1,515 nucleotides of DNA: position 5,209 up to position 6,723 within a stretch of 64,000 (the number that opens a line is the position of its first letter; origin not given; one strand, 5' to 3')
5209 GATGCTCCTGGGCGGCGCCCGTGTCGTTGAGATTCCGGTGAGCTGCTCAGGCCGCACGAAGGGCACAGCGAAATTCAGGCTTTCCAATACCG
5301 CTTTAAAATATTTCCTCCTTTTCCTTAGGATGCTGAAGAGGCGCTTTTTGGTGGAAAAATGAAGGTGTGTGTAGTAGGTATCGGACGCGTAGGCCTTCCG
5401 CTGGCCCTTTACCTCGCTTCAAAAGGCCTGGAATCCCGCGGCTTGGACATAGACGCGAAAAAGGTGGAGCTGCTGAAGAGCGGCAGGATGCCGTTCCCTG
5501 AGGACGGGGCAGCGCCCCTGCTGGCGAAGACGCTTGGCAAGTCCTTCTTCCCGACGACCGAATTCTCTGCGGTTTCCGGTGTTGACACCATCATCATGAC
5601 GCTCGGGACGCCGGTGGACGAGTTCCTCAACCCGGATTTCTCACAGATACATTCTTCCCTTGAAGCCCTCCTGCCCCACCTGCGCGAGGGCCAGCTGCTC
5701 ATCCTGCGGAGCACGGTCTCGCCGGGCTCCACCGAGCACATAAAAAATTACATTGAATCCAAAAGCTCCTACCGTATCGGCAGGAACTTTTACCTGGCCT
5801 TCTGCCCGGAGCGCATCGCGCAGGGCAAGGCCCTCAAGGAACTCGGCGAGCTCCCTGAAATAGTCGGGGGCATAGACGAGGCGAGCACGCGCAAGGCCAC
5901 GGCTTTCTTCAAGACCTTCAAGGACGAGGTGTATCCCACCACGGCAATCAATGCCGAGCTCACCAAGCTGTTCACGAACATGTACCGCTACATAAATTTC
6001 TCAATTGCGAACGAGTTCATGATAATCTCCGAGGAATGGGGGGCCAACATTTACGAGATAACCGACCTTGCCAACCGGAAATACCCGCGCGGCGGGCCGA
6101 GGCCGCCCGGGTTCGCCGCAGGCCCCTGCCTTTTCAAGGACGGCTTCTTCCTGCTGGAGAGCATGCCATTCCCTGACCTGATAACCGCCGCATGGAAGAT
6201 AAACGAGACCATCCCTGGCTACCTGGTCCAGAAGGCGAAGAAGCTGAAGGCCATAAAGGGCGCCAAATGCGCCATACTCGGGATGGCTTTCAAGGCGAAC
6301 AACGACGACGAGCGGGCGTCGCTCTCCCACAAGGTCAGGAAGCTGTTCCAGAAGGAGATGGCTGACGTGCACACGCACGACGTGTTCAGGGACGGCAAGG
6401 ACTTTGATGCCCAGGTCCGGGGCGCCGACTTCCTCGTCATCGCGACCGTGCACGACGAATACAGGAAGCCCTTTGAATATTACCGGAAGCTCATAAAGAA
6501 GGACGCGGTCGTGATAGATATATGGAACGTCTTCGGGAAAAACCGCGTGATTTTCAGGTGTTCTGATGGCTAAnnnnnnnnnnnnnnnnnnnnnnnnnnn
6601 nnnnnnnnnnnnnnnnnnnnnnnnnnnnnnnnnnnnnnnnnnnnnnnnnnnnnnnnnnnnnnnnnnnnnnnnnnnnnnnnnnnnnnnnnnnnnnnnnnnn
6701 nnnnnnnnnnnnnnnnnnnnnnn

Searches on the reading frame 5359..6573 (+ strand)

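Call 5: search_protein_families(library=pfam, proteins=[window:5359-6573:+], max_evalue=0.001)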
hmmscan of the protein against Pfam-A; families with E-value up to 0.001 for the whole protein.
window:5359-6573:+ (404 aa): 4 families
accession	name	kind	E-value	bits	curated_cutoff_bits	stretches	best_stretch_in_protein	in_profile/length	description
PF03721.20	UDPG_MGDP_dh_N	-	9e-38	130.2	27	1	1-179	1-182/187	UDP-glucose/GDP-mannose dehydrogenase family, NAD binding domain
PF03720.21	UDPG_MGDP_dh_C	-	1.9e-15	57.5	30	1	305-392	1-101/103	UDP-glucose/GDP-mannose dehydrogenase family, UDP binding domain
PF00984.24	UDPG_MGDP_dh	-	8.5e-11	42.3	25.4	1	198-283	2-93/94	UDP-glucose/GDP-mannose dehydrogenase family, central domain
PF03446.21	NAD_binding_2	-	6.7e-07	29.9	21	1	2-136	1-111/161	NAD binding domain of 6-phosphogluconate dehydrogenase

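Call 6: search_protein_families(library=ncbifam, proteins=[window:5359-6573:+], max_evalue=0.001)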
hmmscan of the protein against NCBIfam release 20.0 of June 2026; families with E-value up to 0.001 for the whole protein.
window:5359-6573:+ (404 aa): 7 families
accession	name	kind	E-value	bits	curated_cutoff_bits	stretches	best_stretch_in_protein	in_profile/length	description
TIGR03026.1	NDP-sugDHase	subfamily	3.3e-87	292.9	189.8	1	1-390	1-413/413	nucleotide sugar dehydrogenase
NF040825.1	UDPMaNacDH_Arch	equivalog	4.3e-63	213.6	750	1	1-391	1-400/418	UDP-N-acetyl-D-mannosamine dehydrogenase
NF008286.0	PRK11064.1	equivalog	1.7e-46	158.7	459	1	2-332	5-351/420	UDP-N-acetyl-D-mannosamine dehydrogenase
NF041297.1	UDPGDh_AglM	equivalog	1.5e-37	129.6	670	1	1-341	1-356/429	UDP-glucose 6-dehydrogenase AglM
NF047673.2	TeichurnBiosyTuaD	equivalog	2.5e-28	99.4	700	1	2-342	3-351/439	UDP-glucose 6-dehydrogenase TuaD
NF011729.0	PRK15182.1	equivalog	1.3e-23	83.5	592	1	2-348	8-361/425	Vi polysaccharide biosynthesis UDP-N-acetylglucosamine C-6 dehydrogenase TviB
NF011631.0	PRK15057.1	equivalog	5.4e-09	35.6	757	1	1-330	1-325/388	UDP-glucose 6-dehydrogenase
